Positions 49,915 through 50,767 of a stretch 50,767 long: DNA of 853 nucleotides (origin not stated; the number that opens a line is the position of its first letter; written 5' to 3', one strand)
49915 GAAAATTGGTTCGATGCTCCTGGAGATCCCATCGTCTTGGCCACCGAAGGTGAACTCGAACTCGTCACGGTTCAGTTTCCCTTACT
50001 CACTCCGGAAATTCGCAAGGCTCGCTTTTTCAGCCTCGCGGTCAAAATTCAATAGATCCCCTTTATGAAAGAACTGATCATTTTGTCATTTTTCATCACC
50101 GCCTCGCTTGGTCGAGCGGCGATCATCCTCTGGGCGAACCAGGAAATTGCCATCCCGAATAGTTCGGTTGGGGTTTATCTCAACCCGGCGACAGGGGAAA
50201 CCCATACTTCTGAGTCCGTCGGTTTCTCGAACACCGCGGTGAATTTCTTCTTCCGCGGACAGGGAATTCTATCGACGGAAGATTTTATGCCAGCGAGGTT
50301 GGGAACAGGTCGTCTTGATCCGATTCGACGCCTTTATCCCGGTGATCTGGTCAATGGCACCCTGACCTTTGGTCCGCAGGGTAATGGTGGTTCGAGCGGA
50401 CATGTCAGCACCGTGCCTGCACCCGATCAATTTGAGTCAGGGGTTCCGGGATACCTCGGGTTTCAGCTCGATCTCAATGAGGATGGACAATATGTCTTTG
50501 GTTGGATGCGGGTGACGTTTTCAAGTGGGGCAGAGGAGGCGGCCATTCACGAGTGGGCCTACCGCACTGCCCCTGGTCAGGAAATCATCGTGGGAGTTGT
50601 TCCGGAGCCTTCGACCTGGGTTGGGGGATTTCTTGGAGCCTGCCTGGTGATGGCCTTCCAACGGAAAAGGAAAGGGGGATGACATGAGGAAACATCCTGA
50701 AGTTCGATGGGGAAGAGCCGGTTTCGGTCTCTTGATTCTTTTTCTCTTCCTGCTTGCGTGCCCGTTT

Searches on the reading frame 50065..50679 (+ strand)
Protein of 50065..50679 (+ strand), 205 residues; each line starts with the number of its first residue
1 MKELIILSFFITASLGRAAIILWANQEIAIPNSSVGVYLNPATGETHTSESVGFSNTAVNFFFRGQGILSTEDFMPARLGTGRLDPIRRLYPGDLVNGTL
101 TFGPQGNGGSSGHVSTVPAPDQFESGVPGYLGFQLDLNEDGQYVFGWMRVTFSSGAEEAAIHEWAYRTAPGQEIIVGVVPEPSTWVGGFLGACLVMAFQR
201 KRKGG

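Call 11: search_protein_families(library=pfam, proteins=[window:50065-50679:+], max_evalue=0.001)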
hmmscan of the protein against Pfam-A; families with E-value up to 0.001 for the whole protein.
window:50065-50679:+ (205 aa): 0 families

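Call 57: search_protein_families(library=ncbifam, proteins=[window:50065-50679:+], max_evalue=0.01)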
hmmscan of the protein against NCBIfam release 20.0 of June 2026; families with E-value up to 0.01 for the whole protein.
window:50065-50679:+ (205 aa): 2 families
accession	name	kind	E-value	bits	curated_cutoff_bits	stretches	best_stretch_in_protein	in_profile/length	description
NF038129.1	PEP_NF038129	equivalog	0.002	18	65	1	150-202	144-194/194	NF038129 family PEP-CTERM protein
TIGR02595.1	PEP_CTERM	domain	0.0067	17.2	16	0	179-203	1-23/24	PEP-CTERM sorting domain-containing protein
